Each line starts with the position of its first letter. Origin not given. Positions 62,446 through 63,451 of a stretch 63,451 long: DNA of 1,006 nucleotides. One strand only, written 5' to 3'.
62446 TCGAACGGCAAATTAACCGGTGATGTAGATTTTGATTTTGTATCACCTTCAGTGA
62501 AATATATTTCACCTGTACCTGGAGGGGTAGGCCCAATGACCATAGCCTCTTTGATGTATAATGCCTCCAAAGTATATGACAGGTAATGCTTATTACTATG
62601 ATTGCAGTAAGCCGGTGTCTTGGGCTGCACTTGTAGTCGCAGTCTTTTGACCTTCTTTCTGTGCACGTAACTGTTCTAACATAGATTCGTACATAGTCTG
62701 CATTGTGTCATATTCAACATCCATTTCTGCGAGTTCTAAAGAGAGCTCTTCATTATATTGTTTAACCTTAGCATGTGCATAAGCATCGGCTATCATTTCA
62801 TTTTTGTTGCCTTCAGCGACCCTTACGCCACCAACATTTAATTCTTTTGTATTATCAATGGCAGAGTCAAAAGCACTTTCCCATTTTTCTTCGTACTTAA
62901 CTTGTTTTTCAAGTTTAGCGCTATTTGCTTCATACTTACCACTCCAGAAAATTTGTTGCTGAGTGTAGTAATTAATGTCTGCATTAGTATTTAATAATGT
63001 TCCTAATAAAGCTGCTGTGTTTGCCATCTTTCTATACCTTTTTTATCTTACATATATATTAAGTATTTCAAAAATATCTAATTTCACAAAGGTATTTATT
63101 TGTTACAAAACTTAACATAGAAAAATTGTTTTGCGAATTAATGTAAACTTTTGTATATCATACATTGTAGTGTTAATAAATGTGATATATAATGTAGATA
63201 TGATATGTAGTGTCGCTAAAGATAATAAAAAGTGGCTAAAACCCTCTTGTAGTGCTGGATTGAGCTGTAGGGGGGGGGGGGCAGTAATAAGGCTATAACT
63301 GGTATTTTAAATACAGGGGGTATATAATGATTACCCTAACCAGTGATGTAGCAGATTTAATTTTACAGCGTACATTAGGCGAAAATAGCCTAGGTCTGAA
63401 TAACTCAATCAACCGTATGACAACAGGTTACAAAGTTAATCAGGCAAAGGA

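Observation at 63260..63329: G12 homopolymer inside the putative promoter spacer of a flagellin gene: candidate phase-variation switch (or sequencing artefact)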

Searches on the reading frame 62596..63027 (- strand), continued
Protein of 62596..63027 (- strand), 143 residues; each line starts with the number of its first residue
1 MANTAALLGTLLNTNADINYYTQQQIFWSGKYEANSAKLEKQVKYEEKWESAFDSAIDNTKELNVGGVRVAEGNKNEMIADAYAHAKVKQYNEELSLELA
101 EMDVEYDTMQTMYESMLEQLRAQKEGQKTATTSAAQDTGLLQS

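Call 31: find_encoding_contigs(protein=P0134, flank=4000, max_places=10)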
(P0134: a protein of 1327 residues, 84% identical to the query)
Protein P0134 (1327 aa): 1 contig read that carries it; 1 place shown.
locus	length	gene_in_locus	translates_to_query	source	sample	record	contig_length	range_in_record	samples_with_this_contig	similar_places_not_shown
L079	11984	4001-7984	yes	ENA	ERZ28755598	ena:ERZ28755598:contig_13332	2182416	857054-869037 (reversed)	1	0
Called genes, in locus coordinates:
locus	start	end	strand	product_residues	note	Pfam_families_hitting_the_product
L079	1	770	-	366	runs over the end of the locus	-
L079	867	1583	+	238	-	PF00696:AA_kinase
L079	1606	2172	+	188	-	PF01765:RRF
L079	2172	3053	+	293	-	PF01148:CTP_transf_1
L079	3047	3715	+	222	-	PF22935:RM44_endonuclase, PF14622:Ribonucleas_3_3, PF00636:Ribonuclease_3, PF00035:dsrm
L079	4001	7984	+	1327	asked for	PF00669:Flagellin_N, PF00700:Flagellin_C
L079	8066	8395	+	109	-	-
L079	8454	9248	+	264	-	PF00121:TIM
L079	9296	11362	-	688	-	PF00036:EF-hand_1 (weak), PF13405:EF-hand_6 (faint)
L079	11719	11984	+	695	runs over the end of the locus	PF00009:GTP_EFTU, PF03144:GTP_EFTU_D2, PF22042:EF-G_D2, PF14492:EFG_III, PF16658:RF3_C (weak), PF03764:EFG_IV, PF00679:EFG_C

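Call 32: find_encoding_contigs(protein=P0146, flank=4000, max_places=10)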
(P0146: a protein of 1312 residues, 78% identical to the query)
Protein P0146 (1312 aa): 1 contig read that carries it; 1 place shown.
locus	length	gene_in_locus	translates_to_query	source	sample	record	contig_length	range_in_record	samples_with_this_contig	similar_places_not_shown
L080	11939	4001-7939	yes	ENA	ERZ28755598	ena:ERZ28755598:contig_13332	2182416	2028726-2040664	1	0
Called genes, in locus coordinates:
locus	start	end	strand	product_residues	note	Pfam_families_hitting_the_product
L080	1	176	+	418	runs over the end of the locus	PF00171:Aldedh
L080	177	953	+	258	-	PF02153:PDH_N, PF20463:PDH_C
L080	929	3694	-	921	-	PF00675:Peptidase_M16, PF05193:Peptidase_M16_C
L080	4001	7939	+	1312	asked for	PF00669:Flagellin_N, PF00700:Flagellin_C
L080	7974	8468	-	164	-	PF02675:AdoMet_dc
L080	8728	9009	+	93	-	-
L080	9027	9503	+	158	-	PF00075:RNase_H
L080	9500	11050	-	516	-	-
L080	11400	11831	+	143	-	PF27255:PM1805 (weak)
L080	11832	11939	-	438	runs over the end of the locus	PF13726:Na_H_antiport_2, PF03553:Na_H_antiporter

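Call 35: find_encoding_contigs(protein=P0202, flank=3000, max_places=4)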
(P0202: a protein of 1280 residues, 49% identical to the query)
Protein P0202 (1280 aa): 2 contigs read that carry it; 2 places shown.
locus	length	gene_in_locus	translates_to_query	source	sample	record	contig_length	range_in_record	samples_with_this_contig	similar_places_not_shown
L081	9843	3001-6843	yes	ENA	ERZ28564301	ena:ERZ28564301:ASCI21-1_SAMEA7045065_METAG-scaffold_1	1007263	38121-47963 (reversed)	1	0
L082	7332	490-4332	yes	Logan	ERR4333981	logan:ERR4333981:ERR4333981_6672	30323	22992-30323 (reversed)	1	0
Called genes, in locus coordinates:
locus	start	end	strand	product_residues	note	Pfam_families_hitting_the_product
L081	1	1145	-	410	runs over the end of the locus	PF01266:DAO (faint), PF01494:FAD_binding_3 (faint), PF07992:Pyr_redox_2, PF12831:FAD_oxidored (weak), PF13450:NAD_binding_8 (weak), PF13738:Pyr_redox_3, PF00070:Pyr_redox, PF02852:Pyr_redox_dim, +2 more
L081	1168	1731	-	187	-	-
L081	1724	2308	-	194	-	-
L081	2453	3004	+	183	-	-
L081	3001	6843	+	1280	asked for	PF00669:Flagellin_N, PF00353:HemolysinCabind (faint), PF00700:Flagellin_C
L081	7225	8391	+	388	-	PF07884:VKOR, PF13462:Thioredoxin_4, PF01323:DSBA, PF13743:Thioredoxin_5 (weak)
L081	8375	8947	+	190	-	PF02677:QueH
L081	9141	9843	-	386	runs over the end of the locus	PF11335:DUF3137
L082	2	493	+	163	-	?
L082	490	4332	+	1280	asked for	PF00669:Flagellin_N, PF00353:HemolysinCabind (faint), PF00700:Flagellin_C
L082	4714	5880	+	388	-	PF07884:VKOR, PF13462:Thioredoxin_4, PF01323:DSBA, PF13743:Thioredoxin_5 (weak)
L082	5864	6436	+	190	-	PF02677:QueH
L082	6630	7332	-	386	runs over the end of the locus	PF11335:DUF3137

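Call 36: find_encoding_contigs(protein=P0179, flank=3000, max_places=4)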
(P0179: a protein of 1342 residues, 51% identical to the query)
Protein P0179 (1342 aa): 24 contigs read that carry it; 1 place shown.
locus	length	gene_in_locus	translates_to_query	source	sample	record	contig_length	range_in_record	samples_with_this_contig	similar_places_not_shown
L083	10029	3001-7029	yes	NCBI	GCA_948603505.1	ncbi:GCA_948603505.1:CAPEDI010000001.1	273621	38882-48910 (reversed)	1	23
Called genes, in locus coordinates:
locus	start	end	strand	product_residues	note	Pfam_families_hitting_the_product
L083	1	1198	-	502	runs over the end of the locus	PF13188:PAS_8 (faint), PF13596:PAS_10 (faint), PF08448:PAS_4, PF13426:PAS_9, PF00512:HisKA (weak), PF02518:HATPase_c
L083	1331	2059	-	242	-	PF05401:NodS, PF13489:Methyltransf_23, PF05175:MTS (weak), PF13847:Methyltransf_31, PF08241:Methyltransf_11, PF08242:Methyltransf_12, PF13649:Methyltransf_25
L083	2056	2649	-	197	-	PF04301:BioG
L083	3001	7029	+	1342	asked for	PF00669:Flagellin_N, PF00700:Flagellin_C (weak)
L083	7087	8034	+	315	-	PF00480:ROK, PF01869:BcrAD_BadFG, PF02685:Glucokinase (faint)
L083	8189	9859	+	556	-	-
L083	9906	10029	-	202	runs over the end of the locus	PF01464:SLT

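Call 37: find_encoding_contigs(protein=P0156, flank=3000, max_places=4)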
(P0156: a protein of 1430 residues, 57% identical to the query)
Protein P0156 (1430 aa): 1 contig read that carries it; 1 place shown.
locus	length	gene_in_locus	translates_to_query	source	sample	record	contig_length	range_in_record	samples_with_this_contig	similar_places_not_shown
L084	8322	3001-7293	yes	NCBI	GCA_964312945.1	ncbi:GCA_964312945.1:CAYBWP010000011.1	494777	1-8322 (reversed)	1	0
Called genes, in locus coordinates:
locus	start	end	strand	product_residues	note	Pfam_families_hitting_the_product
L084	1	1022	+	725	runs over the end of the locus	PF03968:LptD_N (faint)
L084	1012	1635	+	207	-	PF00596:Aldolase_II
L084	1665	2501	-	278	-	PF17284:Spermine_synt_N, PF01564:Spermine_synth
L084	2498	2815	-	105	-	PF11969:DcpS_C, PF01230:HIT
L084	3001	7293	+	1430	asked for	PF00669:Flagellin_N, PF00700:Flagellin_C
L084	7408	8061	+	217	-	-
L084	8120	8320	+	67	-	?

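Call 42: find_encoding_contigs(protein=P0160, flank=3000, max_places=4)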
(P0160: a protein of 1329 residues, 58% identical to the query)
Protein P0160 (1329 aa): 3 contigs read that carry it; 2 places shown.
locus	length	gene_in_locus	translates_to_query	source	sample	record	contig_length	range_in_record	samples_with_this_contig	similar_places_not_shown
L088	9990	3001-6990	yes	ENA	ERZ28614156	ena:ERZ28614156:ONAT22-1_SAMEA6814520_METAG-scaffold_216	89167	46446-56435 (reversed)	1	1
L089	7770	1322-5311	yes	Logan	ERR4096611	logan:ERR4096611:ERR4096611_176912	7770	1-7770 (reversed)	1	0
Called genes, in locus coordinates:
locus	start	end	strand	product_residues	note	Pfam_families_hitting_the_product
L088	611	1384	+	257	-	PF05690:ThiG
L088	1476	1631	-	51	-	-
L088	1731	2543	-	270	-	PF00590:TP_methylase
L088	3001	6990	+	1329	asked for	PF00669:Flagellin_N, PF00353:HemolysinCabind (faint), PF11259:DUF3060 (weak), PF00700:Flagellin_C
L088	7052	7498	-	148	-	-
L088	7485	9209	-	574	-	PF10150:RNase_E_G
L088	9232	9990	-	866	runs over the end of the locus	PF19864:Radical_SAM_N2, PF04055:Radical_SAM, PF10105:DUF2344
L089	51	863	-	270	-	PF00590:TP_methylase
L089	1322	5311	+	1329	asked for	PF00669:Flagellin_N, PF00353:HemolysinCabind (faint), PF11259:DUF3060 (weak), PF00700:Flagellin_C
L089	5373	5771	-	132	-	-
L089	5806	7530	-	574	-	PF10150:RNase_E_G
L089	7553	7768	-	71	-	?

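Call 43: find_encoding_contigs(protein=P0171, flank=3000, max_places=4)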
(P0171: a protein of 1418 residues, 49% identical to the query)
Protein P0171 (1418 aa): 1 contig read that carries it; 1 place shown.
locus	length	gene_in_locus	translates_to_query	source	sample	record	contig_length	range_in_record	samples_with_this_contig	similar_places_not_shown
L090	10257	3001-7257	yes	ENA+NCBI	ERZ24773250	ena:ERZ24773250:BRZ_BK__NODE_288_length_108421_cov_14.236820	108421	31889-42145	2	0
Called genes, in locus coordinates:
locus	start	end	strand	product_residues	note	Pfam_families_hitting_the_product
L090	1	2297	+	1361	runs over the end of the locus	-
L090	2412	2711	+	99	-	-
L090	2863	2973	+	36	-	-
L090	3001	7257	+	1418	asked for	PF00669:Flagellin_N, PF00700:Flagellin_C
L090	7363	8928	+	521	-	PF19568:Spore_III_AA, PF13604:AAA_30 (faint), PF25516:PTPase, PF01424:R3H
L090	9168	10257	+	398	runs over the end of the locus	PF25919:BSH_CusB (faint), PF25917:BSH_RND, PF25876:HH_MFP_RND, PF25944:Beta-barrel_RND, PF25967:RND-MFP_C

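Call 48: search_protein_families(library=ncbifam, proteins=[window:62596-63024:-], max_evalue=0.01)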
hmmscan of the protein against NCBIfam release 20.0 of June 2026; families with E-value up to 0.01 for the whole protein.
window:62596-63024:- (142 aa): 0 families

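Call 61: find_encoding_contigs(protein=P0142, flank=4000, max_places=10)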
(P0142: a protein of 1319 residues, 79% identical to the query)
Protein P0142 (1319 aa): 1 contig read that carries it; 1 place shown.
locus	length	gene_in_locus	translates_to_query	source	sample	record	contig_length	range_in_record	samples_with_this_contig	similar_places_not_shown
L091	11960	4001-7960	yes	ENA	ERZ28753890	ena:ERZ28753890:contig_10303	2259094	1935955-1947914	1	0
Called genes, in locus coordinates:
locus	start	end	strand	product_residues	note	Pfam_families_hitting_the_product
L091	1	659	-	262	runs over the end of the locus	PF00149:Metallophos, PF14582:Metallophos_3 (faint)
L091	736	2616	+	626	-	PF01807:Zn_ribbon_DnaG, PF08275:DNAG_N, PF01751:Toprim, PF13155:Toprim_2, PF13662:Toprim_4, PF10410:DnaB_bind (weak)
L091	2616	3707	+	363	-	PF00140:Sigma70_r1_2, PF04542:Sigma70_r2, PF04539:Sigma70_r3, PF04545:Sigma70_r4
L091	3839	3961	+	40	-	-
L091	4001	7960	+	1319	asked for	PF00669:Flagellin_N, PF11259:DUF3060 (faint), PF00700:Flagellin_C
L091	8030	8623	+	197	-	-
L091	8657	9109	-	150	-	-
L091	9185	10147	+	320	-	PF00933:Glyco_hydro_3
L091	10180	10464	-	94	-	PF13451:zf_Tbcl, PF23477:zf_Tbcl_2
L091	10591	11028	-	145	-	PF22769:DCD (weak), PF00692:dUTPase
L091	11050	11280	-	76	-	-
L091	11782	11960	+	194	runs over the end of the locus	PF00771:FHIPEP (weak), PF05656:DUF805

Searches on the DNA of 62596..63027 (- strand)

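Call 49: search_rna_families(sources=[L079, L083, L088, L090], threshold=gathering)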
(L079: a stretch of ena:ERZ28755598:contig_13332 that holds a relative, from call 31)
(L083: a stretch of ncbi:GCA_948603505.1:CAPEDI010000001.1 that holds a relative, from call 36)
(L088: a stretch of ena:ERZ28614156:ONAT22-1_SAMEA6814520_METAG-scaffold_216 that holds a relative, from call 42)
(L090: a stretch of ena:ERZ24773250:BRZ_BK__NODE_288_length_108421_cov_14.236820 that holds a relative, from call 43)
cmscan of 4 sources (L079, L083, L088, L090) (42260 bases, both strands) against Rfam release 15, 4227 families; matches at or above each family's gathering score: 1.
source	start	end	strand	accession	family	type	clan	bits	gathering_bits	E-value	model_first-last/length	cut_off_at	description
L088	434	523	-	RF00005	tRNA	Gene; tRNA;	CL00001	58.5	29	3e-10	1-71/71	no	tRNA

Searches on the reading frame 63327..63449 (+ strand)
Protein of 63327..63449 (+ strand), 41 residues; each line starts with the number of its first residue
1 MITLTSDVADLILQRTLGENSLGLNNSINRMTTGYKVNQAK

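Call 6: search_protein_families(library=pfam, proteins=[window:63327-63449:+], max_evalue=0.01)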
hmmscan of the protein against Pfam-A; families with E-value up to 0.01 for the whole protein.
window:63327-63449:+ (41 aa): 1 family
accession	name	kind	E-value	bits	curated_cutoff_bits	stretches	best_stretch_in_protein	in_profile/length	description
PF00669.25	Flagellin_N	-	0.00028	21.4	26.6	1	8-41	5-38/139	Bacterial flagellin N-terminal helical region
